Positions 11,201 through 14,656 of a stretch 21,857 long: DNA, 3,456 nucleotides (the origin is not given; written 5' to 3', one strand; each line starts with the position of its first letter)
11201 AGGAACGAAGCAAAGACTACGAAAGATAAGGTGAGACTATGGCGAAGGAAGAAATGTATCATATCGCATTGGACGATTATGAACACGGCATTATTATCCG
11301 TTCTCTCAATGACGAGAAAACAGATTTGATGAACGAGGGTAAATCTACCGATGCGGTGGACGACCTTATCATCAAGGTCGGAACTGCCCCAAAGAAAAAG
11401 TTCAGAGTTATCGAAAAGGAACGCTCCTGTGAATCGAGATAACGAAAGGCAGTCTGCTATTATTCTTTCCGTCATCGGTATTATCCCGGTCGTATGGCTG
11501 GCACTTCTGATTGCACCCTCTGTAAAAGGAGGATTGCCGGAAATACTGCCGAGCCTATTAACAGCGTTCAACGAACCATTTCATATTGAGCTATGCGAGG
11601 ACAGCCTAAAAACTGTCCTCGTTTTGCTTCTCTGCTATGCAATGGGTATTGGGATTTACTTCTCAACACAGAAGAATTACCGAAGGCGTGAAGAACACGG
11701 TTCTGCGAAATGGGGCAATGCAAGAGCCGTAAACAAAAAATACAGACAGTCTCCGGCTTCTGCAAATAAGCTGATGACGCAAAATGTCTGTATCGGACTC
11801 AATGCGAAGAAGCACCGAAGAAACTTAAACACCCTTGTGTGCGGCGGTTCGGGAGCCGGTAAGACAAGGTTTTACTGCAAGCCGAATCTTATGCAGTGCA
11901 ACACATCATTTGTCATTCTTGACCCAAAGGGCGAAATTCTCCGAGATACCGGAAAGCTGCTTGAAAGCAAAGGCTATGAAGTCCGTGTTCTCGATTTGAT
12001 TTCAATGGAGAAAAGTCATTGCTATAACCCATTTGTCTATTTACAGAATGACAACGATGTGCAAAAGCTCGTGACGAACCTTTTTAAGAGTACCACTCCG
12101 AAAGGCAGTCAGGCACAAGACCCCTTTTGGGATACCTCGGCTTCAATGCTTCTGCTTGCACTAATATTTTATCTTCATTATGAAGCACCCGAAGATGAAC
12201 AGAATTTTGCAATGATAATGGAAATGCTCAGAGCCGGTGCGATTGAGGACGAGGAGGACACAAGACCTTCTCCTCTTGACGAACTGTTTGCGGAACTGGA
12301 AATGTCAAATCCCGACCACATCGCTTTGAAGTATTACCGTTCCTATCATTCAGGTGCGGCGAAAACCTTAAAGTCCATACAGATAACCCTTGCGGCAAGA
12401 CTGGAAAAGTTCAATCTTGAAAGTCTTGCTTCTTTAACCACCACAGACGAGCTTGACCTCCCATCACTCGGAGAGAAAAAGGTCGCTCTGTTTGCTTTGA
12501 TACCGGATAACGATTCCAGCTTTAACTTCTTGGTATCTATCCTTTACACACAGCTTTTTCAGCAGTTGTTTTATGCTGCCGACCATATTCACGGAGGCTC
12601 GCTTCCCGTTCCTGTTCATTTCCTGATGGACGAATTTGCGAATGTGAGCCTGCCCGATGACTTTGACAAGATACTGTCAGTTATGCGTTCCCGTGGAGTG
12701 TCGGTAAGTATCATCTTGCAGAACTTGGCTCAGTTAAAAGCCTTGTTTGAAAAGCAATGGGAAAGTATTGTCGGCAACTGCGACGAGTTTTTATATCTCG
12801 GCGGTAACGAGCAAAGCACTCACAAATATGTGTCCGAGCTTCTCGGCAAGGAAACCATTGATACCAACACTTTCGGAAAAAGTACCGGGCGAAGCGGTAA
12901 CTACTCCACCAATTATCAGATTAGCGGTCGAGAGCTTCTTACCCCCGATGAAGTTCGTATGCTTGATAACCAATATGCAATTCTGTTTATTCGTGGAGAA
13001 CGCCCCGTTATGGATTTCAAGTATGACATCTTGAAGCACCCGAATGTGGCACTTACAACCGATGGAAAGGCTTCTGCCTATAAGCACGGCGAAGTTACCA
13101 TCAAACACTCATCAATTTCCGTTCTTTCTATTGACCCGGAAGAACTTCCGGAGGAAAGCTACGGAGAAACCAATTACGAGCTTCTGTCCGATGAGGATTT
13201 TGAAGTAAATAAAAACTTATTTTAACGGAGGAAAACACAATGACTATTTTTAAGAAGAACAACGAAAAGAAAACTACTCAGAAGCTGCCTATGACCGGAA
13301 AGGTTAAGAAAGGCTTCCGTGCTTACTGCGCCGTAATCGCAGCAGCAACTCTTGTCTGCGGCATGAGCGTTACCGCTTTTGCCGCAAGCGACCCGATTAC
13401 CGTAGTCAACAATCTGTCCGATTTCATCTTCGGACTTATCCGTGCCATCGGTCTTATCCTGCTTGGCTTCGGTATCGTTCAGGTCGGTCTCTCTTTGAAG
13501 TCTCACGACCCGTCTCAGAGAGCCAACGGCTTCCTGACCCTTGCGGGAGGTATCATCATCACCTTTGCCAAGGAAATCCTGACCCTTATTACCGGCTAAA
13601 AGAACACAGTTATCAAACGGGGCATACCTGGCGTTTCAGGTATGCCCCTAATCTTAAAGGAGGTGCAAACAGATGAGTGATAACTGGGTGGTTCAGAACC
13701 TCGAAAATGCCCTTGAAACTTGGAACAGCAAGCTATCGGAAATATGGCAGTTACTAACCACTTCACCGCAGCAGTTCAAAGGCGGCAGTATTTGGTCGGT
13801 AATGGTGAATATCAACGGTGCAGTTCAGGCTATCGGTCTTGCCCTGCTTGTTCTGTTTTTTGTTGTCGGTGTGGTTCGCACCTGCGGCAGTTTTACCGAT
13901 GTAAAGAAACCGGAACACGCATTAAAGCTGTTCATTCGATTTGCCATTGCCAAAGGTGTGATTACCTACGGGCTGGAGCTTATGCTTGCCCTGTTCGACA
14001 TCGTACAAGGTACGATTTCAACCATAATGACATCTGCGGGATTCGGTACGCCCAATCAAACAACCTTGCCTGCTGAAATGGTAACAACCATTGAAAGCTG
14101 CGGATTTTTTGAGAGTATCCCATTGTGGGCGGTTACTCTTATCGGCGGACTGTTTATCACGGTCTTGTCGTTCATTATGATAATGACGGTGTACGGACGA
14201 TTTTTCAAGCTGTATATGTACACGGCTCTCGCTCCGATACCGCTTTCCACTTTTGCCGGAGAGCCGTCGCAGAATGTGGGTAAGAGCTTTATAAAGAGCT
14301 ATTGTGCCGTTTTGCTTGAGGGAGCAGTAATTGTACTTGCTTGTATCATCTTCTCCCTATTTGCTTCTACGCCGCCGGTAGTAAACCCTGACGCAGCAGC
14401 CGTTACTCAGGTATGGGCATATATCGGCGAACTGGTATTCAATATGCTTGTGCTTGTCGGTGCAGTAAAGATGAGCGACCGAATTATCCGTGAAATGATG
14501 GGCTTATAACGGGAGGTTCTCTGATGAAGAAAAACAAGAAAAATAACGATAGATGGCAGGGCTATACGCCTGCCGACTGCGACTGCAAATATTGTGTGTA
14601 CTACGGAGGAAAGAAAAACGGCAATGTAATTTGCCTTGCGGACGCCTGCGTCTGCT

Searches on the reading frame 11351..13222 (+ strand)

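Call 12: search_protein_families(library=pfam, proteins=[window:11351-13222:+], max_evalue=0.001)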
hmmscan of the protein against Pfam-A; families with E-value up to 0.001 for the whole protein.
window:11351-13222:+ (624 aa): 3 families
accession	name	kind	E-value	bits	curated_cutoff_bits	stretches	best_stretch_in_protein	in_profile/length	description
PF02534.20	T4SS-DNA_transf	-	6.3e-67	226.9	20.1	1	160-554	46-439/468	Type IV secretory system Conjugative DNA transfer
PF12696.13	TraG-D_C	-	8.1e-35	119.9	22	1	421-539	1-125/126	TraM recognition site of TraD and TraG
PF10412.15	TrwB_AAD_bind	-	1.9e-15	57.1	20.5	1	422-557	246-385/387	Type IV secretion-system coupling protein DNA-binding domain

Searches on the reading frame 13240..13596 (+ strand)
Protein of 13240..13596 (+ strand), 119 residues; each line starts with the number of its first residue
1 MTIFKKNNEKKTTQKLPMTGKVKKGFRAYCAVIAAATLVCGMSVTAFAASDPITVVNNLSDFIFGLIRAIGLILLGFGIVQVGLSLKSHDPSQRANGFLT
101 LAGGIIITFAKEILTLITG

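Call 12: search_protein_families(library=pfam, proteins=[window:13240-13596:+], max_evalue=0.001)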
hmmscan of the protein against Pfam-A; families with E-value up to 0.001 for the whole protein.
window:13240-13596:+ (119 aa): 2 families
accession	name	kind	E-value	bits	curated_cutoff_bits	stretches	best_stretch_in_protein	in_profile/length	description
PF04956.18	TrbC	-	0.00037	21.1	27.9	1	26-116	8-97/98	TrbC/VIRB2 pilin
PF18895.5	T4SS_pilin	-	0.00071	20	26.6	1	51-106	3-56/71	Type IV secretion system pilin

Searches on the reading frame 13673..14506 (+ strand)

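Call 13: search_protein_families(library=pfam, proteins=[window:13673-14506:+], max_evalue=0.001)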
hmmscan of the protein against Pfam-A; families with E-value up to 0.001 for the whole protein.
window:13673-14506:+ (278 aa): 1 family
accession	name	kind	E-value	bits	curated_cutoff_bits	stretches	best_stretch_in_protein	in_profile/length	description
PF19478.4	TrbL_2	-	0.00053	20.2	27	1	18-188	2-174/174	TrbL/VirB6 plasmid conjugal transfer like protein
